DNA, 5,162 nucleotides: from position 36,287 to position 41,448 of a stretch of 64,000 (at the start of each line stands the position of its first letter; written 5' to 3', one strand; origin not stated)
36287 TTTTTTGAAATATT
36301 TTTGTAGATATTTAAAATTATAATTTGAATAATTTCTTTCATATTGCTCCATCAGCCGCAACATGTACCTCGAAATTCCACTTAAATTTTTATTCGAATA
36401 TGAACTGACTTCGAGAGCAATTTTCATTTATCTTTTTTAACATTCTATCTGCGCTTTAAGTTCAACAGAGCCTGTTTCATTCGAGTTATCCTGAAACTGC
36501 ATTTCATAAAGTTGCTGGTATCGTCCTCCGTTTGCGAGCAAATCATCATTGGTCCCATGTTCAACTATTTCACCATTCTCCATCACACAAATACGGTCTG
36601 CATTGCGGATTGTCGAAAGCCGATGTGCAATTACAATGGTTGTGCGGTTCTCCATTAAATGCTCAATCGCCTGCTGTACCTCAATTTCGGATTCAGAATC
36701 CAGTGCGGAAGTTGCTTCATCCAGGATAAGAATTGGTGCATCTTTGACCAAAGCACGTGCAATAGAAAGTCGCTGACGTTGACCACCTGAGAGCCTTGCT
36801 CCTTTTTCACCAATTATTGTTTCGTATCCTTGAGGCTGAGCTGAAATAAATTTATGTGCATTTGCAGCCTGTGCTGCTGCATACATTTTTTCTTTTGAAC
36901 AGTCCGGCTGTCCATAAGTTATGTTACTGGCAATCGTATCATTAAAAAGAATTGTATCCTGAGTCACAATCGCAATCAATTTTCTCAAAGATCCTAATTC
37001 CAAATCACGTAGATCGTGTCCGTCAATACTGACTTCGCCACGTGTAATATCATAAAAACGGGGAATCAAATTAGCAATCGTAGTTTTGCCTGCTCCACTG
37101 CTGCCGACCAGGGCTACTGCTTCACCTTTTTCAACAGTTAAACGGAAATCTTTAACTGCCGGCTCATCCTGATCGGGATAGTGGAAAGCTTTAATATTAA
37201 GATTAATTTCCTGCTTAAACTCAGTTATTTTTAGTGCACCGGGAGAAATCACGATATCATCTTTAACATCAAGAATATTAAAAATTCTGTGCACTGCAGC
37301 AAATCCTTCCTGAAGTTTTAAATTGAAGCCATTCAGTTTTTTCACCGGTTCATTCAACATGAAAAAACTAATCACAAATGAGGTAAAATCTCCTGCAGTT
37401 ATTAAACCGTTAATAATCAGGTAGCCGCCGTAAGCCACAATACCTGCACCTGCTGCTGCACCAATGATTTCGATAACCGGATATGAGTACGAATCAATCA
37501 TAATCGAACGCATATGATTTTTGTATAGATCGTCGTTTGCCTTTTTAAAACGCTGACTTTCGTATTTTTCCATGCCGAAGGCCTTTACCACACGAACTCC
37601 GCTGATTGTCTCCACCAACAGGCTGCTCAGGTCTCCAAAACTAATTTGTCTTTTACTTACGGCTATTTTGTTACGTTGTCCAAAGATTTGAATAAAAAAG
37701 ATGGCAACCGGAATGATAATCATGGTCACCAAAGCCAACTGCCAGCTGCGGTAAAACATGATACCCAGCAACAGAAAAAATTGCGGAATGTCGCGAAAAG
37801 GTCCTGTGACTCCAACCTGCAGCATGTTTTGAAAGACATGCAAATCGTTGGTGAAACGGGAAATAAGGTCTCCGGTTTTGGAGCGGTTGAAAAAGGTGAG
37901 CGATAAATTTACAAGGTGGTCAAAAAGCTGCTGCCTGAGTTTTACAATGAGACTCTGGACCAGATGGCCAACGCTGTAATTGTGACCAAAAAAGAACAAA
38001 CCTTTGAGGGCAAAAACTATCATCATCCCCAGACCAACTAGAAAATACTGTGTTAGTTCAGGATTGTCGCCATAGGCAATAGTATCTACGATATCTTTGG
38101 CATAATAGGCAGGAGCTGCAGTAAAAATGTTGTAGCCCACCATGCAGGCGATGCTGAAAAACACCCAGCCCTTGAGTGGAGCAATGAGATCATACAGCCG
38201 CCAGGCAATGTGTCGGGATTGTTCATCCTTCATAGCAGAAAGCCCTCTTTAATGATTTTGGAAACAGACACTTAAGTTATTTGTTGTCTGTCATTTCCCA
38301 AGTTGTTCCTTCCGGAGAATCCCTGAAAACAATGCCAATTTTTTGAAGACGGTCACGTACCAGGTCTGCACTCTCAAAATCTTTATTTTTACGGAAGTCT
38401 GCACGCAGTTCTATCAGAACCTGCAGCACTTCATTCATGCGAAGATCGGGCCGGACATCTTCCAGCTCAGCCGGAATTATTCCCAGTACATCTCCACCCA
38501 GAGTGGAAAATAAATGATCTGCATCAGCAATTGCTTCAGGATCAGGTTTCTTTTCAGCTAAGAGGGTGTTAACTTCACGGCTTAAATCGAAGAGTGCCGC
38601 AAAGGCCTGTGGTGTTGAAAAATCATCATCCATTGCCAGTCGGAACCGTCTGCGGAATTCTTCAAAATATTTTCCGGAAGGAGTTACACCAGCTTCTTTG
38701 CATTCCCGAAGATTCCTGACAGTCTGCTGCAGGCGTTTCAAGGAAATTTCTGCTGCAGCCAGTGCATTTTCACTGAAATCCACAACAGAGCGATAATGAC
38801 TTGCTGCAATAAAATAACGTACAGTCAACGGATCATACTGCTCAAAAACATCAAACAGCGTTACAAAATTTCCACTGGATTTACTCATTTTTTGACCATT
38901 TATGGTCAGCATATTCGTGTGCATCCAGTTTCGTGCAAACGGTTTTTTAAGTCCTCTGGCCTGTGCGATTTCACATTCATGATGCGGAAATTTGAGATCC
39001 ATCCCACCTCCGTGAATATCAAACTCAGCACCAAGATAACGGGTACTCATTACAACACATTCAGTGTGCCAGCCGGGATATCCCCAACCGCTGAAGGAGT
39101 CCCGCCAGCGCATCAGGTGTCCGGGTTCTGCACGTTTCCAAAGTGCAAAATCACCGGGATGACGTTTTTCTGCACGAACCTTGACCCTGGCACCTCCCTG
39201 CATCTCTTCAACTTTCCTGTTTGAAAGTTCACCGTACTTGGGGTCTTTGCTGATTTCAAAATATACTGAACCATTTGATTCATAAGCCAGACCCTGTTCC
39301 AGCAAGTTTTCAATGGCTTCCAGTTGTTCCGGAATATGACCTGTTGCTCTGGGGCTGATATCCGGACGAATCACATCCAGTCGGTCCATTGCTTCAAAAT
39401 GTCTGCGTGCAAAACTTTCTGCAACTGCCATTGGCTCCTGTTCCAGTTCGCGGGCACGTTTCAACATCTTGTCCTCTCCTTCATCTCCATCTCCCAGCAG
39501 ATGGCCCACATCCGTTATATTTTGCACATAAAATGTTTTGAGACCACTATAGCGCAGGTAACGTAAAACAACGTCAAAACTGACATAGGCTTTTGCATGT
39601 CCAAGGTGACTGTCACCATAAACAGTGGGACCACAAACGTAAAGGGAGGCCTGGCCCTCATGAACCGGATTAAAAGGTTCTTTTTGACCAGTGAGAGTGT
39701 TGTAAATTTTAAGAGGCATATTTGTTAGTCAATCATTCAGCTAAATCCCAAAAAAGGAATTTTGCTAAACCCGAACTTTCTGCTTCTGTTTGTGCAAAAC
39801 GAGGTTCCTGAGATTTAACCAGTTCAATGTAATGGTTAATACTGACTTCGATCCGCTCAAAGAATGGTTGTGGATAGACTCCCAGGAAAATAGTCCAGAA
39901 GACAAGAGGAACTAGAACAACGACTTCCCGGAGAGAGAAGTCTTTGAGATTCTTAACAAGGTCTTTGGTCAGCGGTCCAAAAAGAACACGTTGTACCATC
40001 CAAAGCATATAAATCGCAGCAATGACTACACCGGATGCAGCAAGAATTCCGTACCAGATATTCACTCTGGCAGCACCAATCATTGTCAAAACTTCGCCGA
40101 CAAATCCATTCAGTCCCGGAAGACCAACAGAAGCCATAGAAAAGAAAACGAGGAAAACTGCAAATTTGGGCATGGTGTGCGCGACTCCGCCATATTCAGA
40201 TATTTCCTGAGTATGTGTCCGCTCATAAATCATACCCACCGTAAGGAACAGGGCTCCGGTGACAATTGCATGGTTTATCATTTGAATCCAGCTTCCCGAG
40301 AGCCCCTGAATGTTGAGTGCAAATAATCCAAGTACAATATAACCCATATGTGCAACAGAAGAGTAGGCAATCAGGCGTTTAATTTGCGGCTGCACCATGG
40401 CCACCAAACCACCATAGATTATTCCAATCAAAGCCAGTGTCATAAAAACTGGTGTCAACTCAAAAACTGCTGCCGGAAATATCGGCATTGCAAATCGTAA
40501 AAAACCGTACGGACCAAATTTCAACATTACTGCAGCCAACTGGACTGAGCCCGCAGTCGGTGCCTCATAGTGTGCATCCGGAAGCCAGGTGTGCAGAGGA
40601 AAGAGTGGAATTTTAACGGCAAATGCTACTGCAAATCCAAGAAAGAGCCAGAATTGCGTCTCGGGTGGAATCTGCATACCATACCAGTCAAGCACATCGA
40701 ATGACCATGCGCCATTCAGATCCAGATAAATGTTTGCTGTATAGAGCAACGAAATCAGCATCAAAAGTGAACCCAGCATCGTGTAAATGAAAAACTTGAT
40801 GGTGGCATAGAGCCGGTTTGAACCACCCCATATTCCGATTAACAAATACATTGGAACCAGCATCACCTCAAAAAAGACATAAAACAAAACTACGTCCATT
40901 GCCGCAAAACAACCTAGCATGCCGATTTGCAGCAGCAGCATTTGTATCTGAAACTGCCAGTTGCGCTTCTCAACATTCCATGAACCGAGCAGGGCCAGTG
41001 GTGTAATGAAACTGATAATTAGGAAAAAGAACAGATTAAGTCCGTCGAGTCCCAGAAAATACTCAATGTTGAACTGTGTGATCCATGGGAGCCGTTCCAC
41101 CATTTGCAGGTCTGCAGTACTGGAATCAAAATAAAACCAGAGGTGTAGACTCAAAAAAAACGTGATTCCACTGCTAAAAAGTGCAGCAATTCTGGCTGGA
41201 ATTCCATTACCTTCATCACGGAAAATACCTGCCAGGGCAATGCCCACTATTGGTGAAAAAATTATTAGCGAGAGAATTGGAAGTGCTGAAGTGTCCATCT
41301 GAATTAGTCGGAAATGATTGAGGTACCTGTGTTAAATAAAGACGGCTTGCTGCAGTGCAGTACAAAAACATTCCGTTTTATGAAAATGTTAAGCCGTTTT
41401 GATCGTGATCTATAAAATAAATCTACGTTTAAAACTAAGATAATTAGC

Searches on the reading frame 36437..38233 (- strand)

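Call 95: search_protein_families(library=pfam, proteins=[window:36437-38233:-], max_evalue=1e-8)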
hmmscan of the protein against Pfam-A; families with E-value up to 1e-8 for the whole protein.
window:36437-38233:- (598 aa): 3 families
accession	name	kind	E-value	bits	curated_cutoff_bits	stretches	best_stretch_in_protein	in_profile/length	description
PF00664.28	ABC_membrane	-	1.3e-52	179.6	28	1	25-296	2-273/274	ABC transporter transmembrane region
PF00005.33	ABC_tran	-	1.7e-32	113.3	25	1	361-509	2-137/137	ABC transporter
PF02463.25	SMC_N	-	5e-09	36.3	40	0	401-551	111-211/220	RecF/RecN/SMC N terminal domain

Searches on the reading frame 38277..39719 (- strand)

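Call 96: search_protein_families(library=pfam, proteins=[window:38277-39719:-], max_evalue=1e-8)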
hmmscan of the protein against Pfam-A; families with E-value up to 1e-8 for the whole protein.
window:38277-39719:- (480 aa): 4 families
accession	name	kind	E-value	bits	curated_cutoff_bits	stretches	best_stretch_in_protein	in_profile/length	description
PF01406.26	tRNA-synt_1e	-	5.7e-102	341.6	27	1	16-323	2-299/301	tRNA synthetases class I (C) catalytic domain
PF09190.17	DALR_2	-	2.4e-15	57.3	22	1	358-414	1-55/57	DALR domain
PF09334.17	tRNA-synt_1g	-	5.1e-13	49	20.1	0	261-318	311-369/391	tRNA synthetases class I (M)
PF00133.28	tRNA-synt_1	-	4.8e-09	35.9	22.7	0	258-313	356-411/414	tRNA synthetases class I (I, L, M and V)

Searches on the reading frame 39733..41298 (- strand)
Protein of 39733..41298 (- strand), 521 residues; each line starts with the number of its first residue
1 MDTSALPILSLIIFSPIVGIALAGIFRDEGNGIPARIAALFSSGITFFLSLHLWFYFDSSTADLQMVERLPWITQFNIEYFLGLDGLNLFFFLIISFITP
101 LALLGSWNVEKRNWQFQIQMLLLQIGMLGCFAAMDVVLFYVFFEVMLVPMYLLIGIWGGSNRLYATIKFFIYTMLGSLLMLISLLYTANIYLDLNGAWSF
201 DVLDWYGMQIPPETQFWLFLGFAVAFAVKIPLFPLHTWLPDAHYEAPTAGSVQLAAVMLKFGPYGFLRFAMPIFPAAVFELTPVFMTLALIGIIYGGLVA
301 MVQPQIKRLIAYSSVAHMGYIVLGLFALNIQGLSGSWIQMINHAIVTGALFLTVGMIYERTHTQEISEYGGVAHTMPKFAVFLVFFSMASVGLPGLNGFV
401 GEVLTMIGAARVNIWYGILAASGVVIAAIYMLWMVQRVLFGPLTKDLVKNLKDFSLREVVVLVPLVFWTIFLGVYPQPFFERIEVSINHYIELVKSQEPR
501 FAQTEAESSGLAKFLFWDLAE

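Call 96: search_protein_families(library=pfam, proteins=[window:39733-41298:-], max_evalue=1e-8)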
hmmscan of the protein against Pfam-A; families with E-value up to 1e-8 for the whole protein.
window:39733-41298:- (521 aa): 1 family
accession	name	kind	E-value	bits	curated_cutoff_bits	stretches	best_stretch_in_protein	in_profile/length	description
PF00361.26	Proton_antipo_M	-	1.6e-72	244.6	21.5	1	133-424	1-291/294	NADH:quinone oxidoreductase/Mrp antiporter, TM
